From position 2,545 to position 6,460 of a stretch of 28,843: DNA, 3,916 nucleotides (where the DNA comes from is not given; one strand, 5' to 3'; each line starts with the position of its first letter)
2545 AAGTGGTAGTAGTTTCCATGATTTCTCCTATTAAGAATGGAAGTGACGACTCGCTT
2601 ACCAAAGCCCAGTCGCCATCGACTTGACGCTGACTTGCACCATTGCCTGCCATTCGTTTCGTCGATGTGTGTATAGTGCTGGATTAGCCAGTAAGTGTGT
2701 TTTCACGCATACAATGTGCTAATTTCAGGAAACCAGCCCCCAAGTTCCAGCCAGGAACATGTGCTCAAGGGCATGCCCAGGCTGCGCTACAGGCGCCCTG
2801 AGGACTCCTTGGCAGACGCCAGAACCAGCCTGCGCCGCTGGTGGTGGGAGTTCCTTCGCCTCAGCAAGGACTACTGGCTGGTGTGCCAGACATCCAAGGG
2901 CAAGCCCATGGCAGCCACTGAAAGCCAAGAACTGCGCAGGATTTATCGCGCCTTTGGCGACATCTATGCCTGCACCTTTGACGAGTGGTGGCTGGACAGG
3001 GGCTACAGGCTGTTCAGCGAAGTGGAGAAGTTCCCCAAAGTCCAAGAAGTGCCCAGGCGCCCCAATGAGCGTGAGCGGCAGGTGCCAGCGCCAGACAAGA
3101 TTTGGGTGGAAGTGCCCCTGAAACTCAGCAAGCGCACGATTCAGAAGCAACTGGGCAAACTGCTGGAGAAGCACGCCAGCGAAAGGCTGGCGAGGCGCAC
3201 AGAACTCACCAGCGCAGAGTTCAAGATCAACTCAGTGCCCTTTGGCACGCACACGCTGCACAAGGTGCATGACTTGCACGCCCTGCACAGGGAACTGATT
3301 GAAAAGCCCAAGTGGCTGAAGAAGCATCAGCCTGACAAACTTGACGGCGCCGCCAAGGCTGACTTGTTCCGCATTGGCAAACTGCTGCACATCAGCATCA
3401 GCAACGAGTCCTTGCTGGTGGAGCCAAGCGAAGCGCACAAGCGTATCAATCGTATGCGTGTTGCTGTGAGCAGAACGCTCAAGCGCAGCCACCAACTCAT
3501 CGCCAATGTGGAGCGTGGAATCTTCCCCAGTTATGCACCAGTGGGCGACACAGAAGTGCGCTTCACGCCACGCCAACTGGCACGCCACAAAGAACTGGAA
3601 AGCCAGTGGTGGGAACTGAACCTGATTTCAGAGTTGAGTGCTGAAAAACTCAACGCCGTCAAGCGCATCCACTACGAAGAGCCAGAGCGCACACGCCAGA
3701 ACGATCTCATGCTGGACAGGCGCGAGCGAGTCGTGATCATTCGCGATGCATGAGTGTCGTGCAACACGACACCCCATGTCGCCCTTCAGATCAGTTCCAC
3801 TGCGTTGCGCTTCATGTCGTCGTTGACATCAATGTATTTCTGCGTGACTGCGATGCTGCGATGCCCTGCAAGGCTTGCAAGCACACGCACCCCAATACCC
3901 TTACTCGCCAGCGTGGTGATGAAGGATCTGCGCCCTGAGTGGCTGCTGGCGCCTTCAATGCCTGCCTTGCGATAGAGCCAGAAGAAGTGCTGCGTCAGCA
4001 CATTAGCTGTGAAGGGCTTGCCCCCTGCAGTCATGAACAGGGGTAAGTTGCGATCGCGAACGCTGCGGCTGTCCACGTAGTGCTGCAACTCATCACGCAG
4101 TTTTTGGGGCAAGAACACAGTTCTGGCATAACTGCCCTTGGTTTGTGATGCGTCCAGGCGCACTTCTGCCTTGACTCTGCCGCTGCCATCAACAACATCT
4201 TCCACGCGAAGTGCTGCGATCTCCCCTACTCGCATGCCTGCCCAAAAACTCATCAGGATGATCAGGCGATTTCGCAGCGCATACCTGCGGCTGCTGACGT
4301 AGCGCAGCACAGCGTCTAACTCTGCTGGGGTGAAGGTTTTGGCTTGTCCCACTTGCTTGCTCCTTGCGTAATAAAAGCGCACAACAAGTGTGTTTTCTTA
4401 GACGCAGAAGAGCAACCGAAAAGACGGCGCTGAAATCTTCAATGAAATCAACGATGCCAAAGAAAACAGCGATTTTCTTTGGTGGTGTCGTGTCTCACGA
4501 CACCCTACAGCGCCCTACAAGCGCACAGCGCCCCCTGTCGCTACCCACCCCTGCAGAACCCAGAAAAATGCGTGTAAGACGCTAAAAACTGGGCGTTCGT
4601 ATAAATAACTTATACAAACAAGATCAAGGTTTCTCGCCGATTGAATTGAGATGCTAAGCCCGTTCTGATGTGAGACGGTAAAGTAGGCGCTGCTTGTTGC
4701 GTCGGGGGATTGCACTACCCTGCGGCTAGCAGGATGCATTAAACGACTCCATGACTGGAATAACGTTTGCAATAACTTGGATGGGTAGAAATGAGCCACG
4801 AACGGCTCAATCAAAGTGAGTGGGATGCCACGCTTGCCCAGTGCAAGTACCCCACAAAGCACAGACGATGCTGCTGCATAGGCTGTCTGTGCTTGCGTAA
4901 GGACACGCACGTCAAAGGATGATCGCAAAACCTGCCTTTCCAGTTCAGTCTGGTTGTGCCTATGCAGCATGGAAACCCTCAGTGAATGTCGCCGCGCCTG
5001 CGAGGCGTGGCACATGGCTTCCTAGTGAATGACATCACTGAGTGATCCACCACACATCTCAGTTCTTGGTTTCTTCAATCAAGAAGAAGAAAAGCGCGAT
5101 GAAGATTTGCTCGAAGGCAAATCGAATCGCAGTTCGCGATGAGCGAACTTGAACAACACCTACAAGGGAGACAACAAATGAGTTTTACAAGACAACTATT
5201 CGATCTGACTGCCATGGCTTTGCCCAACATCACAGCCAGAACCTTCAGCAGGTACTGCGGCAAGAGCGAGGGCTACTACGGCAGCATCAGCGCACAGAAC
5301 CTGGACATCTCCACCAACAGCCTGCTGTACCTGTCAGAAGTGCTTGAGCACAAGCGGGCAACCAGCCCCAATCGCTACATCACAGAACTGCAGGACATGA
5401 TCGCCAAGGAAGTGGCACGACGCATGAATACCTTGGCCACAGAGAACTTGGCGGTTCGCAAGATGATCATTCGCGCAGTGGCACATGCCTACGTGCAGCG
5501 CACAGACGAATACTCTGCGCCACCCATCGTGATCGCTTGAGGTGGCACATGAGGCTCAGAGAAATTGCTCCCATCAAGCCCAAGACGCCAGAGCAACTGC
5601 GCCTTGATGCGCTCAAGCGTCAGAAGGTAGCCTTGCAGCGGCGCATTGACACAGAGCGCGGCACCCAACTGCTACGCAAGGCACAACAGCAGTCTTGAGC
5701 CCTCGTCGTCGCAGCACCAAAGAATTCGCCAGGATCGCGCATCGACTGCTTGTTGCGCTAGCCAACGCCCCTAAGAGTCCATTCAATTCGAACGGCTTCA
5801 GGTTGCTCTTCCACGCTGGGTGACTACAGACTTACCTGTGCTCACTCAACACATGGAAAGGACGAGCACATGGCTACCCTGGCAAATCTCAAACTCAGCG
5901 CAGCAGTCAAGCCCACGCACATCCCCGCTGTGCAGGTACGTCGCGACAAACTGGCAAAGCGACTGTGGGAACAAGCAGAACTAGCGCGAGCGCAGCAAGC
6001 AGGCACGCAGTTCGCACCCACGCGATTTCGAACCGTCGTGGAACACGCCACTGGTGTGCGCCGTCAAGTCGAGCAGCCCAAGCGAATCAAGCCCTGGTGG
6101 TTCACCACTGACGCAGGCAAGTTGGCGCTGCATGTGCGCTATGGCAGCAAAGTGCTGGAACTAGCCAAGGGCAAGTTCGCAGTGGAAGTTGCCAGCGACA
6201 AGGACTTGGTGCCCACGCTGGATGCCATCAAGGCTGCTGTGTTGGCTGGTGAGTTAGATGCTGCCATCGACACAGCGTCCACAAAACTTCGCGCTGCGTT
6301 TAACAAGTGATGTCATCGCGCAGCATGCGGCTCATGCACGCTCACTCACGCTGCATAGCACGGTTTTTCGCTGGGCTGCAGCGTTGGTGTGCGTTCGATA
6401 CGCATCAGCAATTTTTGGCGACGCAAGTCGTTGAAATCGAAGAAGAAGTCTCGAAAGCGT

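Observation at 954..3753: Collar-less clamp-loader-type AAA+ ATPase with an unknown partner, divergent from a third unknown gene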

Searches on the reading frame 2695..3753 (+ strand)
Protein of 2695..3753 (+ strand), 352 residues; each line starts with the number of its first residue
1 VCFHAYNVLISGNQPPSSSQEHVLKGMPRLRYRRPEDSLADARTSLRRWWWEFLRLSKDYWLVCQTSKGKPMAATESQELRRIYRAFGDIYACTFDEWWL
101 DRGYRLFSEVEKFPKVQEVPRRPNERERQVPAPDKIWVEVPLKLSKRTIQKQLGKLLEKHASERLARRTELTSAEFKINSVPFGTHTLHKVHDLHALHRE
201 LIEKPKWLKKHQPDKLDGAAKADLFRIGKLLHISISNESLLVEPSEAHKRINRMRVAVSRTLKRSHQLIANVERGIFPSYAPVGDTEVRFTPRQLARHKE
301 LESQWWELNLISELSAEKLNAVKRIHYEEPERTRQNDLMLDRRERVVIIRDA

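Call 4: search_protein_families(library=pfam, proteins=[window:2695-3753:+], max_evalue=0.1)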
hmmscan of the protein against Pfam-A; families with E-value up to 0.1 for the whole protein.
window:2695-3753:+ (352 aa): 0 families

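Call 5: search_protein_families(library=ncbifam, proteins=[window:2695-3753:+], max_evalue=0.1)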
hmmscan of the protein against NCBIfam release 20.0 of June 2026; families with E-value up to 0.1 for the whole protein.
window:2695-3753:+ (352 aa): 0 families

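Call 6: search_protein_families(library=phrogs, proteins=[window:2695-3753:+], max_evalue=0.1)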
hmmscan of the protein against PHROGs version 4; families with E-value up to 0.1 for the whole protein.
window:2695-3753:+ (352 aa): 0 families

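Call 7: search_protein_families(library=padloc, proteins=[window:2695-3753:+], max_evalue=0.1)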
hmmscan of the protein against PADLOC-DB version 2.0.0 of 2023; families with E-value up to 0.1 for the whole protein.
window:2695-3753:+ (352 aa): 0 families

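Call 19: find_homologous_proteins(query=window:2770-3753:+)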
Query window:2770-3753:+ (327 aa): 188 proteins with E <= 0.001 among 1283 candidates; the best 120 are listed.
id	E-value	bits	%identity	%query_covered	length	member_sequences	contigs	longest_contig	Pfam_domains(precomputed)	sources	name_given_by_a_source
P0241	2.9e-216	735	100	100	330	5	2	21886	-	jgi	jgi:hypothetical protein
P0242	3.4e-159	547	75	100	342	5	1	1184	-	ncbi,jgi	jgi:hypothetical protein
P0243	2.0e-157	542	76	100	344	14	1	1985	-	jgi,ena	jgi:hypothetical protein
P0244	3.8e-156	537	75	100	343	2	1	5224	-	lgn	-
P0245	8.5e-148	510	71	100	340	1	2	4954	-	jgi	jgi:hypothetical protein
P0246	1.6e-146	506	69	100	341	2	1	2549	-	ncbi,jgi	jgi:hypothetical protein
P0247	1.6e-146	506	70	100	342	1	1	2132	-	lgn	-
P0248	4.7e-146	504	69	100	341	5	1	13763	-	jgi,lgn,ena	jgi:hypothetical protein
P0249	1.3e-145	503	69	100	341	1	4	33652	-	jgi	jgi:hypothetical protein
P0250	1.6e-144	499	70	100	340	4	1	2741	-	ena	-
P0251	1.3e-142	493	69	100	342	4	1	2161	-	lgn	-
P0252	4.7e-142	491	67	100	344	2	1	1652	-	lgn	-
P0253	1.1e-141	490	67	100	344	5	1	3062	-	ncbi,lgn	-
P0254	1.3e-141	490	69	100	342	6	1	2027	-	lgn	-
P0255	1.6e-141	489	67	100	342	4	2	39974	-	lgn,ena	-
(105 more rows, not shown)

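Call 39: find_encoding_contigs(protein=P0241, flank=10000, max_places=4)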
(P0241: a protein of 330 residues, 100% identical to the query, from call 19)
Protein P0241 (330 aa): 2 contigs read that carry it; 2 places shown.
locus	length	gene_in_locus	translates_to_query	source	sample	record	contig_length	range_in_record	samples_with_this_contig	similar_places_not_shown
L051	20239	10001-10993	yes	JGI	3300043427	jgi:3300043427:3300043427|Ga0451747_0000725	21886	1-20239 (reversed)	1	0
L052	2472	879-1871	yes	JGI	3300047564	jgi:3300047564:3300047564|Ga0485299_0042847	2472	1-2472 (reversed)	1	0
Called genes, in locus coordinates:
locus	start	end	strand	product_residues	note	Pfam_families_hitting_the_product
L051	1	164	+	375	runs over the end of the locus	-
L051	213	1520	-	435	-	PF00501:AMP-binding, PF14535:AMP-binding_C_2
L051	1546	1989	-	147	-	PF03061:4HBT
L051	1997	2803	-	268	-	PF00378:ECH_1, PF16113:ECH_2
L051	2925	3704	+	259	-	PF00378:ECH_1, PF16113:ECH_2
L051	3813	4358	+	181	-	PF00034:Cytochrom_C (weak)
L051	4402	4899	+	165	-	PF13442:Cytochrome_CBB3 (weak), PF00034:Cytochrom_C (weak)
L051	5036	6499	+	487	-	-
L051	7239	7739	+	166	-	-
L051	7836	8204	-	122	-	-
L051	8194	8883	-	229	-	PF13401:AAA_22 (faint), PF00004:AAA, PF07728:AAA_5 (faint)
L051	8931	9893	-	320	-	-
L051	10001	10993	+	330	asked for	-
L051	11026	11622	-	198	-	PF00589:Phage_integrase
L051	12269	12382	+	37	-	-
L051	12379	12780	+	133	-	-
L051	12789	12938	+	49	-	-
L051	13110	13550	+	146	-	PF20346:DUF6641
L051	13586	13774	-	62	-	-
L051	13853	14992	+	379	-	PF00144:Beta-lactamase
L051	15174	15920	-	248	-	PF00392:GntR, PF07729:FCD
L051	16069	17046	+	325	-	PF03401:TctC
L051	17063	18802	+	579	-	PF00920:ILVD_EDD_N, PF24877:ILV_EDD_C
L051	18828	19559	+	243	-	PF03737:RraA-like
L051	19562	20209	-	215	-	PF13581:HATPase_c_2 (weak), PF02518:HATPase_c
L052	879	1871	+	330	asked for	-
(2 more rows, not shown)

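Call 48: search_solved_structures(query=A3, max_evalue=1)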
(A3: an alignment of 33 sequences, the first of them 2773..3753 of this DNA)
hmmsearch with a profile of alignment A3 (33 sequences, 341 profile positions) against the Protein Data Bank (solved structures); distinct sequences matched with E-value up to 1: 0.

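Call 56: predict_structure(alignment_id=A3)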
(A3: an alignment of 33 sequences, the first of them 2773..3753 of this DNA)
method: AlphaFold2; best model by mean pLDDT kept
length: 326 residues; sequences in the alignment: 33
mean_pLDDT: 78.3   pTM: 0.73
mean pLDDT of the five models: 78.3, 77.5, 75.7, 75.1, 73.6
residues with pLDDT >= 90: 97; 70-90: 128; 50-70: 81; < 50: 20
segments of 3 or more residues with pLDDT < 50: 1-3, 306-314, 324-326
pLDDT, mean of each block of 10 residues (from residue 1): 63 88 94 94 86 91 93 91 68 81 81 64 66 54 56 72 92 90 86 70 80 73 86 93 92 84 87 92 81 68 51 56 52
secondary structure, 60 per line:
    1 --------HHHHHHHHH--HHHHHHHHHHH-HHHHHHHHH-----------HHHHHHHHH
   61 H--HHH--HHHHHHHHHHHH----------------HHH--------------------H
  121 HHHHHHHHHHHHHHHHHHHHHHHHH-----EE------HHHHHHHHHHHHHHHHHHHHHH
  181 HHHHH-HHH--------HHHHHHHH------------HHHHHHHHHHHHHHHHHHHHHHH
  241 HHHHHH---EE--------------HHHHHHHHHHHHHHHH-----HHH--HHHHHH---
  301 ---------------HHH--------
elements in order: H9-17 H20-30 H32-40 H52-61 H69-80 H120-145 H159-185 H198-205 H218-246 H266-281 H292-297

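Call 59: fold_search(model_id=the predicted structure, library=pdb)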
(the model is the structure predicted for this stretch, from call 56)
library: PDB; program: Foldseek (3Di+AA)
matches with E <= 10: 41; with E <= 0.001: 0
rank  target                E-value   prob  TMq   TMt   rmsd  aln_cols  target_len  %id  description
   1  4cyb_J                2.4e+00  0.06  0.12  0.20  17.5       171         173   16  DpsC from Streptomyces coelicolor (released 2014-06-25)
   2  4cyb_D                2.5e+00  0.06  0.12  0.20  17.3       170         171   16  DpsC from Streptomyces coelicolor (released 2014-06-25)
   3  5ew5_A                2.9e+00  0.07  0.11  0.07  23.9       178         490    9  Crystal Structure of Colicin E9 In Complex with Its Immunity Protein Im9 (released 2016-07-20)
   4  4cyb_A                2.9e+00  0.05  0.12  0.20  17.6       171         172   15  DpsC from Streptomyces coelicolor (released 2014-06-25)
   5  1key_A                2.9e+00  0.04  0.12  0.16  18.6       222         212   13  Crystal Structure of Mouse Testis/Brain RNA-binding Protein (TB-RBP) (released 2002-07-03)
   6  3lq3                  3.3e+00  0.05  0.14  0.13  20.9       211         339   11  Crystal structure of human choline kinase beta in complex with phosphorylated hemicholinium-3 and adenosine nucleotide (released 2010-05-05)
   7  3feg                  3.5e+00  0.05  0.13  0.13  20.9       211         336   12  Crystal structure of human choline kinase beta in complex with phosphorylated hemicholinium-3 and adenosine nucleotide (released 2008-12-23)
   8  8a5f                  3.9e+00  0.04  0.07  0.09  17.5       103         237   11  Crystal structure of Deinococcus radiodurans Endonuclease III-1 R61Q variant (released 2022-08-03)
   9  2b5u_A                4.3e+00  0.05  0.11  0.08  28.0       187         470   11  Crystal Structure Of Colicin E3 V206C Mutant In Complex With Its Immunity Protein (released 2006-11-07)
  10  1jch_A                4.5e+00  0.02  0.09  0.07  28.2       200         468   14  Crystal Structure of Colicin E3 in Complex with its Immunity Protein (released 2001-11-30)
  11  4wyv_C                4.7e+00  0.03  0.13  0.17  20.8       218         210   12  Crystal Structure of Human Translin in Open Conformation (released 2014-11-26)
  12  3qb5_B                4.9e+00  0.03  0.13  0.17  17.4       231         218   12  Human C3PO complex in the presence of MnSO4 (released 2011-05-11)
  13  9cpc_3R               5.2e+00  0.02  0.12  0.14  24.4       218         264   11  Atomic model of porcine brain ventricles cilia doublet microtubule (48-nm periodicity) (released 2024-10-23)
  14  4jio_A                5.2e+00  0.02  0.11  0.11  20.1       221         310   12  Bro1 V domain and ubiquitin (released 2013-06-19)
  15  4wyv_H                5.4e+00  0.03  0.13  0.18  17.7       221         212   14  Crystal Structure of Human Translin in Open Conformation (released 2014-11-26)
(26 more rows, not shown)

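Call 60: search_protein_families(library=pfam, alignment_id=A3, max_evalue=10)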
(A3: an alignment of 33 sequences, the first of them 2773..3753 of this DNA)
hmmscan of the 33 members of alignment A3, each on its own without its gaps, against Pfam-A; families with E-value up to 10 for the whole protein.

A. member 1, window:2773-3753:+ (326 aa): 0 families

B. families by the number of members that match (of 33 scanned): 7 families
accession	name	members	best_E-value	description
PF12229.13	PG_binding_4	2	0.035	Putative peptidoglycan binding domain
PF17532.7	DUF5451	2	0.045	Family of unknown function (DUF5451)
PF20491.3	Ermin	2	0.15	Ermin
PF00817.25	IMS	1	0.068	impB/mucB/samB family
PF10186.14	ATG14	1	0.11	Vacuolar sorting 38 and autophagy-related subunit 14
PF19220.6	Rod_CreS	1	0.23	Crescentin, rod domain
PF08252.16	Leader_CPA1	1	1.4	arg-2/CPA1 leader peptide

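Call 89: search_protein_families(library=pfam, proteins=[L051:5036-6499:+], max_evalue=0.05)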
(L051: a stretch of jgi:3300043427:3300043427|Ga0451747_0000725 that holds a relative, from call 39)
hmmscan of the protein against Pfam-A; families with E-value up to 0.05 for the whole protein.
L051:5036-6499:+ (487 aa): 3 families
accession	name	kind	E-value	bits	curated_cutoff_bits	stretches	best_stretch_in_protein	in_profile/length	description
PF00589.27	Phage_integrase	-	0.0063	16.8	27.1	1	312-472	25-167/172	Phage integrase family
PF13102.12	Phage_int_SAM_5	-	0.016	16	22.3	1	168-263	3-92/98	Phage integrase SAM-like domain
PF14659.12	Phage_int_SAM_3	-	0.038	14.7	22.6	0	191-222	22-53/58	Phage integrase, N-terminal SAM-like domain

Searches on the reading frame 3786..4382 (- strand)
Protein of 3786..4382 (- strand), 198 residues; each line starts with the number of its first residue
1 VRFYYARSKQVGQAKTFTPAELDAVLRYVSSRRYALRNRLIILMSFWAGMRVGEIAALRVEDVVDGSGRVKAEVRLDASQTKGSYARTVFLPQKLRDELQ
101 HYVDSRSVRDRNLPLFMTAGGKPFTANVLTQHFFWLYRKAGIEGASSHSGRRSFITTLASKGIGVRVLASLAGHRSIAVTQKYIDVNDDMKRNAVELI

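Call 4: search_protein_families(library=pfam, proteins=[window:3786-4382:-], max_evalue=0.1)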
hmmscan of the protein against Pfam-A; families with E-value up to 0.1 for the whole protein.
window:3786-4382:- (198 aa): 1 family
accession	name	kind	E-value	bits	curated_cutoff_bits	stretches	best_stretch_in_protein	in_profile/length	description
PF00589.27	Phage_integrase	-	4.8e-24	85.5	27.1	1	16-188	2-170/172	Phage integrase family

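Call 5: search_protein_families(library=ncbifam, proteins=[window:3786-4382:-], max_evalue=0.1)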
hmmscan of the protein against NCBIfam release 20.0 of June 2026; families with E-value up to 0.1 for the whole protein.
window:3786-4382:- (198 aa): 14 families
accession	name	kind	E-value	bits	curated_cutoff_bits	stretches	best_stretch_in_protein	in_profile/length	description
NF040815.2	recomb_XerA_Arch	equivalog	2.5e-21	76.4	220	1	17-193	97-261/263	site-specific tyrosine recombinase/integron integrase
TIGR02224.1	recomb_XerC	equivalog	2.3e-19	69.9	335.15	1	16-191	106-282/295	tyrosine recombinase XerC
TIGR02225.1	recomb_XerD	equivalog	2.9e-17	62.9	329.6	1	15-189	102-277/290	site-specific tyrosine recombinase XerD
NF001399.0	PRK00283.1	subfamily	6.9e-16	58.3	279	1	15-192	112-289/300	tyrosine recombinase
TIGR02249.1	integrase_gron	subfamily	2.6e-12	46.7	265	2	17-106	102-180/315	integron integrase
NF002331.0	PRK01287.1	subfamily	2.8e-12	46.3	371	1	15-186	140-312/365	site-specific tyrosine recombinase XerC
NF007370.0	PRK09870.1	subfamily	1.1e-09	38.2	221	1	15-187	11-180/200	tyrosine-type DNA invertase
NF003462.0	PRK05084.1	equivalog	2e-09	36.6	267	1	37-196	196-354/360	tyrosine recombinase XerS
NF040693.1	recomb_GmtY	equivalog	1.7e-07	30.9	340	2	31-76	213-259/441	gamma-mobile-trio recombinase GmtY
NF007371.0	PRK09871.1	subfamily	5.4e-06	26.1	222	1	15-187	5-175/198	tyrosine-type DNA invertase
NF011946.0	PRK15417.1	equivalog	1.2e-05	24.6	435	1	138-186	266-315/337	integron integrase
NF041502.1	integrase_1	equivalog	4.1e-05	22.5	350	1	25-104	153-235/484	site-specific integrase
NF002685.0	PRK02436.1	equivalog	0.0011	18.9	178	1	35-183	111-243/245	site-specific tyrosine recombinase XerD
NF047926.1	integrase_GmtZ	equivalog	0.022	12.7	600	1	147-193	430-477/784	gamma-mobile-trio integrase GmtZ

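Call 6: search_protein_families(library=phrogs, proteins=[window:3786-4382:-], max_evalue=0.1)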
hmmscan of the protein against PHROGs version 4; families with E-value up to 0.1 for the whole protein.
window:3786-4382:- (198 aa): 8 families
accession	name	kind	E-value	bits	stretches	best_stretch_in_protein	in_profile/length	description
phrog_216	-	integration and excision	2e-40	139.7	1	10-197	49-235/301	integrase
phrog_1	-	integration and excision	3e-30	107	1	13-197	267-446/611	integrase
phrog_7685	-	integration and excision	7.8e-05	23.3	1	81-198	124-235/240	integrase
phrog_7269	-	integration and excision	0.00055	20.8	1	144-196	27-79/89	integrase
phrog_23271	-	unknown function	0.001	20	1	148-190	12-54/67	-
phrog_9208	-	integration and excision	0.0054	17.6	1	145-189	188-232/241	integrase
phrog_25190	-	integration and excision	0.042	15.2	1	123-186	25-89/109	integrase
phrog_21678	-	head and packaging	0.083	14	0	44-113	49-115/123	virion structural protein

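Call 7: search_protein_families(library=padloc, proteins=[window:3786-4382:-], max_evalue=0.1)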
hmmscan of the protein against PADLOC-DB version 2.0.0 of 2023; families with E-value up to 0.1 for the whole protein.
window:3786-4382:- (198 aa): 0 families

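Call 63: search_solved_structures(query=window:3786-4382:-, max_evalue=0.001, show_alignments=1)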
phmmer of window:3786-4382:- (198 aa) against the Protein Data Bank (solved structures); distinct sequences matched with E-value up to 0.001: 6.
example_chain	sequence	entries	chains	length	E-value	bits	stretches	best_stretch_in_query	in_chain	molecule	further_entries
4a8e_A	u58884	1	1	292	6.8e-16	61.7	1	15-195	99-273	PROBABLE TYROSINE RECOMBINASE XERC-LIKE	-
5hxy_A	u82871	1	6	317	2.6e-10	43.5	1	32-192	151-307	Tyrosine recombinase XerA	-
9i5v_14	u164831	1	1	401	3.6e-06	30.1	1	34-191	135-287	Ribosome-associated translation inhibitor RaiA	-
2a3v_A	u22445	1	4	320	0.00055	22.9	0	138-188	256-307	site-specific recombinase IntI4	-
1a0p_A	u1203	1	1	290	0.00067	22.6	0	31-189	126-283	SITE-SPECIFIC RECOMBINASE XERD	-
5dcf_A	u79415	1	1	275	0.00067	22.6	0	32-190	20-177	Tyrosine recombinase XerD,DNA translocase FtsK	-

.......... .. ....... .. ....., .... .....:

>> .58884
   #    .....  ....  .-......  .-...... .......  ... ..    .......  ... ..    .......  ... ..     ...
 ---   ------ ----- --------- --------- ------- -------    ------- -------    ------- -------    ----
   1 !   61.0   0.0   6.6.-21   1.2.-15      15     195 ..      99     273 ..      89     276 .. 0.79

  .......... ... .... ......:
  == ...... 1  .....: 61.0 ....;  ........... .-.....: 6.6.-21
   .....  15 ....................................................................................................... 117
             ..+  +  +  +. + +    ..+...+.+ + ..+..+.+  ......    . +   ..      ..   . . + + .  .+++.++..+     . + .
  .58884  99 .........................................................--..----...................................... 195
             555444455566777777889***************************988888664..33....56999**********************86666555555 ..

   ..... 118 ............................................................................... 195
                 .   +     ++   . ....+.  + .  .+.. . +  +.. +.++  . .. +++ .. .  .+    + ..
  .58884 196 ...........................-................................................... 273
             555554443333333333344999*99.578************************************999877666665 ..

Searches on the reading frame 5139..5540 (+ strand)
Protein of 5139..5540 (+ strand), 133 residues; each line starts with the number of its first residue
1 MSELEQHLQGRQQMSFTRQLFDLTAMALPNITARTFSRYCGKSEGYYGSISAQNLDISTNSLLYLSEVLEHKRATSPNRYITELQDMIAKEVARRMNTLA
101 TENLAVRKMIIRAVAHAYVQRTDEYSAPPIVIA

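Call 17: search_protein_families(library=pfam, proteins=[window:5139-5540:+], max_evalue=0.01)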
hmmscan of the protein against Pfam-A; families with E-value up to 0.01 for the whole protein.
window:5139-5540:+ (133 aa): 1 family
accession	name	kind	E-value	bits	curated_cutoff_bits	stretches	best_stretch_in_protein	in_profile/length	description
PF20331.3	DUF6626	-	0.0019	19.1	27.3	1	34-92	18-76/96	Family of unknown function (DUF6626)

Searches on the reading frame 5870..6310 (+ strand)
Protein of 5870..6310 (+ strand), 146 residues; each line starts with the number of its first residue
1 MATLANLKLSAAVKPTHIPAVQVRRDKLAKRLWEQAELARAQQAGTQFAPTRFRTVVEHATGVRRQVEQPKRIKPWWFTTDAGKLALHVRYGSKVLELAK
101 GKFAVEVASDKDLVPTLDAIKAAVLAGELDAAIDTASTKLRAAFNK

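Call 17: search_protein_families(library=pfam, proteins=[window:5870-6310:+], max_evalue=0.01)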
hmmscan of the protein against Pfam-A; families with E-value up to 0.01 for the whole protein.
window:5870-6310:+ (146 aa): 1 family
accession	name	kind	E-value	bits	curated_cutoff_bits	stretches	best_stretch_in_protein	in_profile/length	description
PF20346.3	DUF6641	-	1.1e-13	51.8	27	1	16-130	31-140/143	Family of unknown function (DUF6641)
